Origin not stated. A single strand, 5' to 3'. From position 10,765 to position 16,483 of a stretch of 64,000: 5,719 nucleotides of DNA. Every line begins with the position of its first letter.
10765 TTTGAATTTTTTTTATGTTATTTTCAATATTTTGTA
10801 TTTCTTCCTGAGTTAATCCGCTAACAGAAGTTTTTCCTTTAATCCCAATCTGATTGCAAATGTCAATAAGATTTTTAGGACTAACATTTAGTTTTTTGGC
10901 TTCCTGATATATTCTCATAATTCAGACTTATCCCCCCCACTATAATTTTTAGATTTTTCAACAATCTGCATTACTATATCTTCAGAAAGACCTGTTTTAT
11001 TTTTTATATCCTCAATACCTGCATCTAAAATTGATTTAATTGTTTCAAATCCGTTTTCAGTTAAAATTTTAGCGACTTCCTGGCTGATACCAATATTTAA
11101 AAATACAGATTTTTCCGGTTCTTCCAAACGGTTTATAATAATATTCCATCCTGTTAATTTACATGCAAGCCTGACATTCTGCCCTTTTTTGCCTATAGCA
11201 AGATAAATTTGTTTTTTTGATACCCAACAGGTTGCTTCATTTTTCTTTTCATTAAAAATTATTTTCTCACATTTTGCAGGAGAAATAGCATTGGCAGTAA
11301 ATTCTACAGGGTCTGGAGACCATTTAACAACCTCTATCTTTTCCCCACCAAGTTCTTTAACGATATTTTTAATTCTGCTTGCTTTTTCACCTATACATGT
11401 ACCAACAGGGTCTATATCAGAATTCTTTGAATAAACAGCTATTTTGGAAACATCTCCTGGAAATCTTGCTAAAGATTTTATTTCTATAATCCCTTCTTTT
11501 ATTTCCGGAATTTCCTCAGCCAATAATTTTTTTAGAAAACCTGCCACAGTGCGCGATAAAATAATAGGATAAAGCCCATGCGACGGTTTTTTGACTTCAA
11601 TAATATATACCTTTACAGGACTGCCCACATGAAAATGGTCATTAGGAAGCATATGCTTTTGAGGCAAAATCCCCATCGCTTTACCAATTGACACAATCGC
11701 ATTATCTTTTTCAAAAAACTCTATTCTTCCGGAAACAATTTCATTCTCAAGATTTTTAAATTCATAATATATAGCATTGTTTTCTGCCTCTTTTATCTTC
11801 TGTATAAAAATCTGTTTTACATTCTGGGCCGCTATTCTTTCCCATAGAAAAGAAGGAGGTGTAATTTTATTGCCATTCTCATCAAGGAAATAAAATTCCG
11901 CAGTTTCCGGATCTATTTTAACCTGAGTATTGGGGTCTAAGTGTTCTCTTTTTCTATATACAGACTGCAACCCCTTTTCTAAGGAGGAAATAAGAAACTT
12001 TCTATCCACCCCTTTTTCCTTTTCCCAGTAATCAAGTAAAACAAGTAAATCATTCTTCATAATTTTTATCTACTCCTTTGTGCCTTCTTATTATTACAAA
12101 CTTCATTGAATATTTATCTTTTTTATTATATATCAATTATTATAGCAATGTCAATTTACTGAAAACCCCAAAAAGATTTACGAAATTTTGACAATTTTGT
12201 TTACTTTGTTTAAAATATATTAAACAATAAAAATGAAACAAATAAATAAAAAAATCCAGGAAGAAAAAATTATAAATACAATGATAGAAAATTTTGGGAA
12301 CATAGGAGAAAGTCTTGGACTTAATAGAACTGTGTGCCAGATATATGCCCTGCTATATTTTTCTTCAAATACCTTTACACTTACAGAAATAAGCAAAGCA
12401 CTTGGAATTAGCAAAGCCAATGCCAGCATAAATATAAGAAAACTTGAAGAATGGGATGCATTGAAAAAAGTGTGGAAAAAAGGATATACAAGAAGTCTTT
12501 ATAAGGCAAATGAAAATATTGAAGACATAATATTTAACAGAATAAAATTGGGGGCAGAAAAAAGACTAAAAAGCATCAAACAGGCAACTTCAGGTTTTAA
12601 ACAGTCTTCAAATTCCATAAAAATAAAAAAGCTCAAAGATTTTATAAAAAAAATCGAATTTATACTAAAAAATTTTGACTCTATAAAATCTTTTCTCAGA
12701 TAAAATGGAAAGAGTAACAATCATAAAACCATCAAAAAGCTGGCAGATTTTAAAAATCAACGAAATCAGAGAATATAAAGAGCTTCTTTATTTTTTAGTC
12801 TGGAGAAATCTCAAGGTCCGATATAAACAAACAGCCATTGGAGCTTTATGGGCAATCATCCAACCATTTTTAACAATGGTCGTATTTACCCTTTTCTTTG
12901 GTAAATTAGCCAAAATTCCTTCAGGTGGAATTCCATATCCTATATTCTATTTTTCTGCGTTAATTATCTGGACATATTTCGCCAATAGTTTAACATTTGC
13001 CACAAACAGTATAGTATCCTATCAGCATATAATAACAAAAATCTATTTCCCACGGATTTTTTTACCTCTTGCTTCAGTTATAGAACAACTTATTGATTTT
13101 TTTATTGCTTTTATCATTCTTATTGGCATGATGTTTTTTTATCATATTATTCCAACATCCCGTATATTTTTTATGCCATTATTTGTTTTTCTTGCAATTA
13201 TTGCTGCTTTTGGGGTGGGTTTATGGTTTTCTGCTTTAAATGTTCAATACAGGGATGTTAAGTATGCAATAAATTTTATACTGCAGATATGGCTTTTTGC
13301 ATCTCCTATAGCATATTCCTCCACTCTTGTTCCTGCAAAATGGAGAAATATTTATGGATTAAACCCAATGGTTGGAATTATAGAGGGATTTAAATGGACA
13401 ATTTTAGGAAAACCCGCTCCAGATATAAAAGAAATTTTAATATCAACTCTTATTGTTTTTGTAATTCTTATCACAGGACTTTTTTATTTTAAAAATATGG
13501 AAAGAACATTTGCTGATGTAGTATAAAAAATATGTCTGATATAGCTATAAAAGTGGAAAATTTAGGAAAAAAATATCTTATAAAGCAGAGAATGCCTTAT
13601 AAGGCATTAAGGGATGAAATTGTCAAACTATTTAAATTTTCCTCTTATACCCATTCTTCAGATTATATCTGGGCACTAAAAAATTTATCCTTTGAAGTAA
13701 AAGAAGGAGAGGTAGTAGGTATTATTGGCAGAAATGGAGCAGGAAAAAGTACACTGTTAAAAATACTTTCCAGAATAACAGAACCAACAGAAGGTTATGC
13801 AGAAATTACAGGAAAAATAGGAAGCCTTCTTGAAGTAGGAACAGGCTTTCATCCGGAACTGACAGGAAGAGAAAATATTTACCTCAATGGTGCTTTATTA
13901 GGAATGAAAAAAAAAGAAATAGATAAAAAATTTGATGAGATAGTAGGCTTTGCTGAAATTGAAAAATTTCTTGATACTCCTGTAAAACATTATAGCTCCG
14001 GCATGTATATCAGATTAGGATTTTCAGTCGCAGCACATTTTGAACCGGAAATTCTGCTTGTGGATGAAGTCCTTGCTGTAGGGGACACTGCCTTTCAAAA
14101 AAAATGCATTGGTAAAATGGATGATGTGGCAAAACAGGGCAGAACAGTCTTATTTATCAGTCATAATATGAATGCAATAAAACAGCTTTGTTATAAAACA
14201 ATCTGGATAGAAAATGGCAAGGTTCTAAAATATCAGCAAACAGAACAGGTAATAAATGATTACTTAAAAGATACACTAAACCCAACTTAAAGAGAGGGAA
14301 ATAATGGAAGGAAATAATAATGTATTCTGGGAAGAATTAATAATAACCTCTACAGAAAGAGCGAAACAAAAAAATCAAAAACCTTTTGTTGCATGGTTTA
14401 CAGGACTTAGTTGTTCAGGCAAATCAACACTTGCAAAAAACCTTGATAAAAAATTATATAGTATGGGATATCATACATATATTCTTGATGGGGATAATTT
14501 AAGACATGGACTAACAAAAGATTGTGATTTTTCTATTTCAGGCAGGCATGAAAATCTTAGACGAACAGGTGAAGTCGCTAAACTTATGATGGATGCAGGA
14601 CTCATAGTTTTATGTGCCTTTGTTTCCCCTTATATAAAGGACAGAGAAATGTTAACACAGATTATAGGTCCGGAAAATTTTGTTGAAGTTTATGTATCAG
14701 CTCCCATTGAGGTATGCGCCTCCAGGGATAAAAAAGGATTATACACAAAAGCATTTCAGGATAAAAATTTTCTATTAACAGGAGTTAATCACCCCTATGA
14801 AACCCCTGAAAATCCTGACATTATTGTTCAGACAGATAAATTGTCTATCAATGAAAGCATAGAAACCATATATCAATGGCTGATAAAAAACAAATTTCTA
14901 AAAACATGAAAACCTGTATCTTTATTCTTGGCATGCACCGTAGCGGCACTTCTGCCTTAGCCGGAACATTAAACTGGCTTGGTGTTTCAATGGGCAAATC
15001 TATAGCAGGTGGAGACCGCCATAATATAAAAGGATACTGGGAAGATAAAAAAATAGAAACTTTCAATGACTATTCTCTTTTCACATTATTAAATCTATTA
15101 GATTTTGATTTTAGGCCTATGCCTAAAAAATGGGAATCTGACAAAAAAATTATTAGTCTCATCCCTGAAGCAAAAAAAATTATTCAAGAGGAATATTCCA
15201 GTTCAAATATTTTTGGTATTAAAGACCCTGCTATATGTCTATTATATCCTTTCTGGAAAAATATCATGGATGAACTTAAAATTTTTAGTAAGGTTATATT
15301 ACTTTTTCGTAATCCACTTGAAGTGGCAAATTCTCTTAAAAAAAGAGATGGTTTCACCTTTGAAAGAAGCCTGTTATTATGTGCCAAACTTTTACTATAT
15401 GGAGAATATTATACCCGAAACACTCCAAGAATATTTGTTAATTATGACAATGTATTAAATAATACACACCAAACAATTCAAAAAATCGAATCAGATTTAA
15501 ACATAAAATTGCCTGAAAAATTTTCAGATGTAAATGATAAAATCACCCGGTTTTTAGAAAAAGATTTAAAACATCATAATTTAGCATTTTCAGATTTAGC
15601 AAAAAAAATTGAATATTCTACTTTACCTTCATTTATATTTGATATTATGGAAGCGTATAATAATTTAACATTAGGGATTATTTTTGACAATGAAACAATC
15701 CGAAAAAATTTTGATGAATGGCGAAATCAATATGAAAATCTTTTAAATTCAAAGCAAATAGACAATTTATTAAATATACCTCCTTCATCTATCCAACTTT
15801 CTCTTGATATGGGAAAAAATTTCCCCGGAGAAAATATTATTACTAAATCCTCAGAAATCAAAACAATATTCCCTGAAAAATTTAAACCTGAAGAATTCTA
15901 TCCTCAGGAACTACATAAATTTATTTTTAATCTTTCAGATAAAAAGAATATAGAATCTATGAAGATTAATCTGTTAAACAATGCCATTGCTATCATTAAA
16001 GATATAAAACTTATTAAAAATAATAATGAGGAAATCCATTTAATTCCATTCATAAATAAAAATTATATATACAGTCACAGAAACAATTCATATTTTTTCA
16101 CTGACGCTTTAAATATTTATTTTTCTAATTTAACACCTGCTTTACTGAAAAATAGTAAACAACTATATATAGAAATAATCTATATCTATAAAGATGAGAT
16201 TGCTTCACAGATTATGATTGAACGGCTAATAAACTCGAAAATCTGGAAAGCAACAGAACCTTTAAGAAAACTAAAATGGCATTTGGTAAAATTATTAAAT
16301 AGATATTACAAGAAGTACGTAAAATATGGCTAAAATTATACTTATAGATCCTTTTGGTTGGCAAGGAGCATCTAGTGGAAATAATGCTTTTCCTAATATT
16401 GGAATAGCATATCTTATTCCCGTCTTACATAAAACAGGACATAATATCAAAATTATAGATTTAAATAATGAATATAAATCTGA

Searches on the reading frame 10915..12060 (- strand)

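Call 8: search_protein_families(library=pfam, proteins=[window:10915-12060:-], max_evalue=0.001)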
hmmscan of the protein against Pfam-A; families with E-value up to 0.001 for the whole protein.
window:10915-12060:- (381 aa): 5 families
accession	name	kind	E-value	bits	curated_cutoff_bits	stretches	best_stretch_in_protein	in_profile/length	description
PF13184.12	KH_5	-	1.4e-26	92.8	27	1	201-267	1-67/69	NusA-like KH domain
PF08529.16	NusA_N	-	3.4e-14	53.5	23.8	1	4-58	1-55/119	NusA N-terminal domain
PF23095.1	KH_NusA_C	-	3.2e-05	24.3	34.2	1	285-330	10-51/59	Transcription termination/antitermination protein NusA, KH domain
PF00575.29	S1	-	3.4e-05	24.6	22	1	105-158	4-64/74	S1 RNA binding domain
PF00013.35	KH_1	-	6.8e-05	23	21.5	0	280-330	6-58/66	KH domain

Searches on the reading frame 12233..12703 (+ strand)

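Call 7: search_protein_families(library=pfam, proteins=[window:12233-12703:+], max_evalue=0.001)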
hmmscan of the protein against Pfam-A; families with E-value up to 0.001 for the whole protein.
window:12233-12703:+ (156 aa): 2 families
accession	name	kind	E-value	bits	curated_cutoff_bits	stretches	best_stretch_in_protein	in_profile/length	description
PF12802.13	MarR_2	-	2.2e-05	25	27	1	29-77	2-50/61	MarR family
PF12840.13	HTH_20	-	0.00012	22.4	27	1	32-78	4-49/51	Helix-turn-helix domain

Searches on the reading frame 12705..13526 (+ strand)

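Call 7: search_protein_families(library=pfam, proteins=[window:12705-13526:+], max_evalue=0.001)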
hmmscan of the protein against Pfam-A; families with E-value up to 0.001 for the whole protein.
window:12705-13526:+ (273 aa): 1 family
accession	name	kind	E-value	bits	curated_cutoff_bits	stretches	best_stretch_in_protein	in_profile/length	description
PF01061.29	ABC2_membrane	-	2.2e-19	70.3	26.9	1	27-232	2-209/211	ABC-2 type transporter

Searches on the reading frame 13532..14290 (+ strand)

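Call 7: search_protein_families(library=pfam, proteins=[window:13532-14290:+], max_evalue=0.001)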
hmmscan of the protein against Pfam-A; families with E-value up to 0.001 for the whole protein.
window:13532-14290:+ (252 aa): 2 families
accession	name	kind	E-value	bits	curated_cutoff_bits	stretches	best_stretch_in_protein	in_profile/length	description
PF00005.33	ABC_tran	-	7.2e-22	78.9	25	1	49-180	1-135/137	ABC transporter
PF13304.12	AAA_21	-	1.9e-06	28.6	27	1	62-82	2-22/304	AAA domain, putative AbiEii toxin, Type IV TA system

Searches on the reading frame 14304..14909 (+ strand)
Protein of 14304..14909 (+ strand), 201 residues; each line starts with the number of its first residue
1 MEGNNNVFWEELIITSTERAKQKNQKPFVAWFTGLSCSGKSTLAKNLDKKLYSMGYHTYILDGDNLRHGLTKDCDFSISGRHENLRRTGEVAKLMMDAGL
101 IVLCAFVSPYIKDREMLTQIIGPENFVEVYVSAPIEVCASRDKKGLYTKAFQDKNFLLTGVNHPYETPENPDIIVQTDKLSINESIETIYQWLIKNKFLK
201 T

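Call 7: search_protein_families(library=pfam, proteins=[window:14304-14909:+], max_evalue=0.001)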
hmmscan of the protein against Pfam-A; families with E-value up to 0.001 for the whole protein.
window:14304-14909:+ (201 aa): 4 families
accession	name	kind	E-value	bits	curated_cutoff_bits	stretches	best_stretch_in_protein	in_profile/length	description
PF01583.26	APS_kinase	-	1.1e-56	191.5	21.1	1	27-175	2-151/152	Adenylylsulphate kinase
PF08433.16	KTI12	-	2.9e-06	27.4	22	1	32-197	6-173/271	Chromatin associated protein KTI12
PF13671.12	AAA_33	-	5.2e-05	24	27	1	30-143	2-116/143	AAA domain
PF13238.12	AAA_18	-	0.00025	21.9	29.4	1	33-143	4-109/128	AAA domain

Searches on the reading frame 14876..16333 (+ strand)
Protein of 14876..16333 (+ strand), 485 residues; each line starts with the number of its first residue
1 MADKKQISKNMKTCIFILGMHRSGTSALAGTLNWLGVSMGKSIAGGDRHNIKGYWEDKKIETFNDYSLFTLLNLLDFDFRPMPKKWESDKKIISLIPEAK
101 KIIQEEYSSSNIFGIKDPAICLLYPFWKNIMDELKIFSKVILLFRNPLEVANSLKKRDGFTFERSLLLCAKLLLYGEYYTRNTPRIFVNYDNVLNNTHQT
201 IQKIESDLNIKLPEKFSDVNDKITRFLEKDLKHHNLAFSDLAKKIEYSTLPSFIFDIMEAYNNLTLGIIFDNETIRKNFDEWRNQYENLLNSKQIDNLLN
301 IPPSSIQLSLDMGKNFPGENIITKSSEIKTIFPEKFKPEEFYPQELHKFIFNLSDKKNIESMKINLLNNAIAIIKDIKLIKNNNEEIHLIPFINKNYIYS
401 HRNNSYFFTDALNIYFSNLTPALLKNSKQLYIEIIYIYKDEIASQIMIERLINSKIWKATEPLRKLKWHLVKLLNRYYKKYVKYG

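Call 7: search_protein_families(library=pfam, proteins=[window:14876-16333:+], max_evalue=0.001)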
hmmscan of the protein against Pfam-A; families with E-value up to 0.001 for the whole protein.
window:14876-16333:+ (485 aa): 0 families

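Call 10: search_protein_families(library=ncbifam, proteins=[window:14876-16333:+], max_evalue=0.001)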
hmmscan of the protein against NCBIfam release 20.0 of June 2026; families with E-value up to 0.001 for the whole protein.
window:14876-16333:+ (485 aa): 0 families

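Call 47: search_protein_families(library=pfam, proteins=[window:14876-16333:+], max_evalue=0.05)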
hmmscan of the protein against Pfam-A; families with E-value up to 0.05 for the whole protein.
window:14876-16333:+ (485 aa): 1 family
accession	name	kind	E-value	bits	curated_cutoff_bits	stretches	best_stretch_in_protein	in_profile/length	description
PF13469.12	Sulfotransfer_3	-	0.0053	17.5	27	0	15-32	2-19/216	Sulfotransferase family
